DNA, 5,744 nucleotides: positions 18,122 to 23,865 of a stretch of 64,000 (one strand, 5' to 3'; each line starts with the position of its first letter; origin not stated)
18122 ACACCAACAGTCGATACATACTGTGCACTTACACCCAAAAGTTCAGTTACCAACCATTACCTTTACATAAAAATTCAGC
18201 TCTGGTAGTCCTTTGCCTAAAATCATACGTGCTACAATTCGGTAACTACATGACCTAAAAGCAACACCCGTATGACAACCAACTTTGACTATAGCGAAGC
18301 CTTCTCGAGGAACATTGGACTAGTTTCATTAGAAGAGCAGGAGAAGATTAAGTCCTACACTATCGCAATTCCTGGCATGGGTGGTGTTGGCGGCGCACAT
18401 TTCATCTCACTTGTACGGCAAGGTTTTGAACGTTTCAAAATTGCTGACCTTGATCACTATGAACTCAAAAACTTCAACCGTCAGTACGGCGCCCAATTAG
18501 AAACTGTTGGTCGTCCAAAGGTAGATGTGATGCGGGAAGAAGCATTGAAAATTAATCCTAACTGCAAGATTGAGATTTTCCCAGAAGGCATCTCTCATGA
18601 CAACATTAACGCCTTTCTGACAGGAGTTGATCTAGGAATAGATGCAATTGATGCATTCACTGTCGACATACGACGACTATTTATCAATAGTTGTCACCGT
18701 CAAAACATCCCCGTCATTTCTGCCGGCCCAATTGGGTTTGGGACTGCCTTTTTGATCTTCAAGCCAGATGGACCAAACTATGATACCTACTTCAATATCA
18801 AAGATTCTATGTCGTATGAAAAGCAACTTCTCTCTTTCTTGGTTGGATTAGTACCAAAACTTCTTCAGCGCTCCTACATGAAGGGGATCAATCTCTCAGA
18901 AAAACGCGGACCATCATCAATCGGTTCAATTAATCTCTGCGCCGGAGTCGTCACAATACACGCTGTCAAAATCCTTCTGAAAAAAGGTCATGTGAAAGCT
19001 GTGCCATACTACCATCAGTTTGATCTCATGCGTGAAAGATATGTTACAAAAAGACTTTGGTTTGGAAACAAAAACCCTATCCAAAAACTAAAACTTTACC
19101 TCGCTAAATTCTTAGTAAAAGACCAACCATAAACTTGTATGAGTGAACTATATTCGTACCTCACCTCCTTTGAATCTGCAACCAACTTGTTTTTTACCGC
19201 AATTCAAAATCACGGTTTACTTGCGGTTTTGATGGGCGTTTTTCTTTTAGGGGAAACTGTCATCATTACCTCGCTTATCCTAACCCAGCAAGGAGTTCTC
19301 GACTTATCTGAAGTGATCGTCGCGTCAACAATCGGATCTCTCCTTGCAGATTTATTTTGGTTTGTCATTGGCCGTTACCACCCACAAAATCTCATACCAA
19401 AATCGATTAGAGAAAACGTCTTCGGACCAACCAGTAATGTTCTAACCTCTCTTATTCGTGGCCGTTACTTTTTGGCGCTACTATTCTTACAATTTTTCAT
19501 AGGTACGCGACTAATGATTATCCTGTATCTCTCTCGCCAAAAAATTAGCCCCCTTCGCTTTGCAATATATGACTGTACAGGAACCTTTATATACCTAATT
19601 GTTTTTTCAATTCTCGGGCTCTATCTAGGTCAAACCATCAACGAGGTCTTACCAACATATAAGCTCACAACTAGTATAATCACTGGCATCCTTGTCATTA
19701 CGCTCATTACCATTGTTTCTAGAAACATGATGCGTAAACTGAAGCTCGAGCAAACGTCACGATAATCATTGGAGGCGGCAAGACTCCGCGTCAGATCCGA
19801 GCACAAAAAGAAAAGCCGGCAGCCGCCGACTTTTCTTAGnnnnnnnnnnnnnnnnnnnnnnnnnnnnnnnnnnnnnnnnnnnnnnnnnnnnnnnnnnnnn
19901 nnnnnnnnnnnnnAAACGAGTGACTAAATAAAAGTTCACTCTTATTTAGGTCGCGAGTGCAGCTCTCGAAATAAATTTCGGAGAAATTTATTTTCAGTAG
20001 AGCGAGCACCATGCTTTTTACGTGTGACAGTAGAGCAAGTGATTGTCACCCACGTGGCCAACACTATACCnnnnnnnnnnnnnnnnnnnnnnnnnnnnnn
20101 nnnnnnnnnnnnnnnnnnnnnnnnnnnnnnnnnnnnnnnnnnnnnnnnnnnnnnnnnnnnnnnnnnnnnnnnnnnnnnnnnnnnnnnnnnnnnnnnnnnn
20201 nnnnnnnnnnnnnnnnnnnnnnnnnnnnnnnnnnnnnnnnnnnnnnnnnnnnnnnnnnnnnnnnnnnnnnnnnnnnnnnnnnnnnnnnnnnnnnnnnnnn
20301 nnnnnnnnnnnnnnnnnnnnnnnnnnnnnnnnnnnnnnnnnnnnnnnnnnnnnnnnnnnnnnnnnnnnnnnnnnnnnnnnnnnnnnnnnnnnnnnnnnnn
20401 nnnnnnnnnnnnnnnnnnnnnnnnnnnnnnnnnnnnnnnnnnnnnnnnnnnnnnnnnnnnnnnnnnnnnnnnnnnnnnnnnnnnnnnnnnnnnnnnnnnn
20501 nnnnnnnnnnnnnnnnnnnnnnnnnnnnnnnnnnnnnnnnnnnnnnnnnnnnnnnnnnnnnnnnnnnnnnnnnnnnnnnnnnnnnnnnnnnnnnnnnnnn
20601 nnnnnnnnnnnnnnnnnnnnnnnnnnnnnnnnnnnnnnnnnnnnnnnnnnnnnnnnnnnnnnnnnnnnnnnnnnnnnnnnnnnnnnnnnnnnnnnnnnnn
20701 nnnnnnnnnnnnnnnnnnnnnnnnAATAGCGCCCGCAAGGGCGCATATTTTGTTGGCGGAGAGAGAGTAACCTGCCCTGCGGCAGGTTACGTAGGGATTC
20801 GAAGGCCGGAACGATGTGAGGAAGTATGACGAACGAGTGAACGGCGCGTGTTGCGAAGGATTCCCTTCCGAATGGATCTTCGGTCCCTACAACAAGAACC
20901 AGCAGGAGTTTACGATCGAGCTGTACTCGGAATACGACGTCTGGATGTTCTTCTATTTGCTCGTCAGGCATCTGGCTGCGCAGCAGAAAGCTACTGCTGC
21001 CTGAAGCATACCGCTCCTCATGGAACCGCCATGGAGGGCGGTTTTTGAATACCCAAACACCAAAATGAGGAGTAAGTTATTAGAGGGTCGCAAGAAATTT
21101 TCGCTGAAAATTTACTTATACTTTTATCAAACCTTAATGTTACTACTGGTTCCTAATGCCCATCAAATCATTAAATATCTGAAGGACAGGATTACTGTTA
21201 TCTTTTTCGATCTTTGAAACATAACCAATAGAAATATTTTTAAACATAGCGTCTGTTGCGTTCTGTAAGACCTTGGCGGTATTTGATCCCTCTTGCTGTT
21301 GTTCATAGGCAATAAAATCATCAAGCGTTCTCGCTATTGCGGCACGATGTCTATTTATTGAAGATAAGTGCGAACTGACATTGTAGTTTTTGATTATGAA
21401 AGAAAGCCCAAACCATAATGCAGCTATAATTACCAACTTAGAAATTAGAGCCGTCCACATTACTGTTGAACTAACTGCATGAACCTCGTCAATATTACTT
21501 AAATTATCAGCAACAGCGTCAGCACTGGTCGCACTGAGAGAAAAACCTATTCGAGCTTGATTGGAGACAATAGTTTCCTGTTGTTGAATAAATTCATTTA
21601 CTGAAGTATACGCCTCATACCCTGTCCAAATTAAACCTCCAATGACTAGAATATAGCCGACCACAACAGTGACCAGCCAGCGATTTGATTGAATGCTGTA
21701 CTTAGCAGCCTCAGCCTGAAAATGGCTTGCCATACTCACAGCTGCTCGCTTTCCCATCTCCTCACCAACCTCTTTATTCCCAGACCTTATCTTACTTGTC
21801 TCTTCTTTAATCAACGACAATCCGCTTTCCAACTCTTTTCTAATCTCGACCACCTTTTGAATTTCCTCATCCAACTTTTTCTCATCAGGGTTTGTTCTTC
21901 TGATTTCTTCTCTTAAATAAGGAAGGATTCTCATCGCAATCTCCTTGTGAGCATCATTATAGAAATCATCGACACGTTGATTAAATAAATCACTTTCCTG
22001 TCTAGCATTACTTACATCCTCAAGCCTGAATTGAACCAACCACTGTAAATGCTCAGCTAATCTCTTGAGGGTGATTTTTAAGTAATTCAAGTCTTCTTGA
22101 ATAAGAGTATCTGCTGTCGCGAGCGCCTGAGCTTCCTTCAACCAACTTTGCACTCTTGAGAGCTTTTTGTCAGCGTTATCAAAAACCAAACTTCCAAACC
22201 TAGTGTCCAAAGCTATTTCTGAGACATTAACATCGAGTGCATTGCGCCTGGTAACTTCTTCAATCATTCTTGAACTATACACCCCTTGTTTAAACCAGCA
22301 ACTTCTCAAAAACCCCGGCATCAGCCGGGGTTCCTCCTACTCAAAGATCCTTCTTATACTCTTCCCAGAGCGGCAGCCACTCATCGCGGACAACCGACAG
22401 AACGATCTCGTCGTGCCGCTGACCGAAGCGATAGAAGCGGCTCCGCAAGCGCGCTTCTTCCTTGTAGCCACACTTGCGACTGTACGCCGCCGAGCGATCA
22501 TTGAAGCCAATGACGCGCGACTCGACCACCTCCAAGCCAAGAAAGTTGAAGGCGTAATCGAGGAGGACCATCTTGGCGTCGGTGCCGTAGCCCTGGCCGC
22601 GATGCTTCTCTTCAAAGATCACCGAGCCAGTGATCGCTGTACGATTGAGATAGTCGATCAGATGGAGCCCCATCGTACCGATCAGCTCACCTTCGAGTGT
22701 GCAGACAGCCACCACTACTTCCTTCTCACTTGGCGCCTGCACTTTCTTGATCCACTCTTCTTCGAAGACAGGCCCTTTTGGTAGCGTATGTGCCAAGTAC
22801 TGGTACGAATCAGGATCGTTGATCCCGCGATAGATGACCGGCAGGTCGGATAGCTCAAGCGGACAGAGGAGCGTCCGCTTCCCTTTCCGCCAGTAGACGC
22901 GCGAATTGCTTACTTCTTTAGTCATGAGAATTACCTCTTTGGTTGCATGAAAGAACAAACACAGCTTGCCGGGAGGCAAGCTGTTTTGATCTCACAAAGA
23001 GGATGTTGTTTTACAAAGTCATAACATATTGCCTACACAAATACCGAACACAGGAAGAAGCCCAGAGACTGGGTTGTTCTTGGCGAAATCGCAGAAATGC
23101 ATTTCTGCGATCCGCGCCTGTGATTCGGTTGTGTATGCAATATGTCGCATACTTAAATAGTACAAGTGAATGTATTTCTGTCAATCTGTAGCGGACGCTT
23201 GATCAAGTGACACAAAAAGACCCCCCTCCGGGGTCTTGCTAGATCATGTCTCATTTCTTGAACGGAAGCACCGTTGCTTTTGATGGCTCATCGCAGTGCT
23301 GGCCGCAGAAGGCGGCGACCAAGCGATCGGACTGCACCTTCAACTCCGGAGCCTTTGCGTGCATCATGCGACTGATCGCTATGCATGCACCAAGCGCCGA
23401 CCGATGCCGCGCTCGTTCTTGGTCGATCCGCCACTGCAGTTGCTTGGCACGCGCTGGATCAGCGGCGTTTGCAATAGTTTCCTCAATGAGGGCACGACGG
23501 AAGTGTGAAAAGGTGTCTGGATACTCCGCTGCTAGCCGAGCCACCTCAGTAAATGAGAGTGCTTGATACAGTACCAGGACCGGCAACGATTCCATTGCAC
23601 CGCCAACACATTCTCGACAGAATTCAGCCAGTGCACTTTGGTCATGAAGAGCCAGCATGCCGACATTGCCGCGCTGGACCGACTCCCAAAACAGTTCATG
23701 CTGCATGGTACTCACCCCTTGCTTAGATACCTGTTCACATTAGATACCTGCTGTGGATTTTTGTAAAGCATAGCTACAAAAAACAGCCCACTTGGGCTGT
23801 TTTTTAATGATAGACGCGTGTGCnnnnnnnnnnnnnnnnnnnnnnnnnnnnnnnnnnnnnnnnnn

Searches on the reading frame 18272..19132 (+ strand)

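Call 81: search_protein_families(library=pfam, proteins=[window:18272-19132:+], max_evalue=0.00001)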
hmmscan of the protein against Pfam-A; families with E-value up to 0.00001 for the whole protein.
window:18272-19132:+ (286 aa): 1 family
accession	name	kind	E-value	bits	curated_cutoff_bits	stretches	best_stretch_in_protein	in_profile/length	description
PF00899.27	ThiF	-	7.7e-43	146.8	28.1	1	11-259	1-224/238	ThiF family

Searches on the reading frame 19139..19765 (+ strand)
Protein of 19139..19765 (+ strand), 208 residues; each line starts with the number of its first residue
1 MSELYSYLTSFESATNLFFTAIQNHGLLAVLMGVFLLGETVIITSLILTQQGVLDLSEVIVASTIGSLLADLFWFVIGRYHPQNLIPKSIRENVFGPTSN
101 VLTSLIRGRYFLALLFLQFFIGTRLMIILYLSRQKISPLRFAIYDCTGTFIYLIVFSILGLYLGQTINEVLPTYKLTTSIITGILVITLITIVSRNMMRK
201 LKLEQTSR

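Call 81: search_protein_families(library=pfam, proteins=[window:19139-19765:+], max_evalue=0.00001)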
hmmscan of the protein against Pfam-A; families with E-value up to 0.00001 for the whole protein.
window:19139-19765:+ (208 aa): 1 family
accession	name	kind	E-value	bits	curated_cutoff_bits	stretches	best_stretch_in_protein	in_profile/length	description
PF09335.16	VTT_dom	-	2.1e-07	31.9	33.9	1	47-160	6-121/123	VTT domain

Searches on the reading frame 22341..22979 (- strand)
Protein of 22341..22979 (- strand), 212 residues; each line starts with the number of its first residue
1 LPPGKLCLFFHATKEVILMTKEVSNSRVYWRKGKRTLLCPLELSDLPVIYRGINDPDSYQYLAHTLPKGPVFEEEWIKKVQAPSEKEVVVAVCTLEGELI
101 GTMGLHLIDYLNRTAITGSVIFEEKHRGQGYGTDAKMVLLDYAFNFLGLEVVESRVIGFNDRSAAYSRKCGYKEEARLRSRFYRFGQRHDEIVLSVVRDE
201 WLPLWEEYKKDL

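Call 81: search_protein_families(library=pfam, proteins=[window:22341-22979:-], max_evalue=0.00001)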
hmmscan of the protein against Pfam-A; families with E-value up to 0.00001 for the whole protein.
window:22341-22979:- (212 aa): 3 families
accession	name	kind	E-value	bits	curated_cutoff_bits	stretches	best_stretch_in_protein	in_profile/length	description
PF13302.13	Acetyltransf_3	-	2.4e-17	64.4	25.4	1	35-173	1-138/138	Acetyltransferase (GNAT) domain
PF00583.31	Acetyltransf_1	-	1.4e-09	38.6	20.7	1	76-172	24-116/116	Acetyltransferase (GNAT) family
PF13420.13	Acetyltransf_4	-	3.1e-07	31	24.3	1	74-193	38-155/155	Acetyltransferase (GNAT) domain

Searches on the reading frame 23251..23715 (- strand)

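Call 81: search_protein_families(library=pfam, proteins=[window:23251-23715:-], max_evalue=0.00001)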
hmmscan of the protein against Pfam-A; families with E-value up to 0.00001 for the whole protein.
window:23251-23715:- (154 aa): 1 family
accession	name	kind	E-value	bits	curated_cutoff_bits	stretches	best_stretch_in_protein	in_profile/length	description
PF11333.13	DUF3135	-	8.3e-18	64.9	22.7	1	53-125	3-77/81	Protein of unknown function (DUF3135)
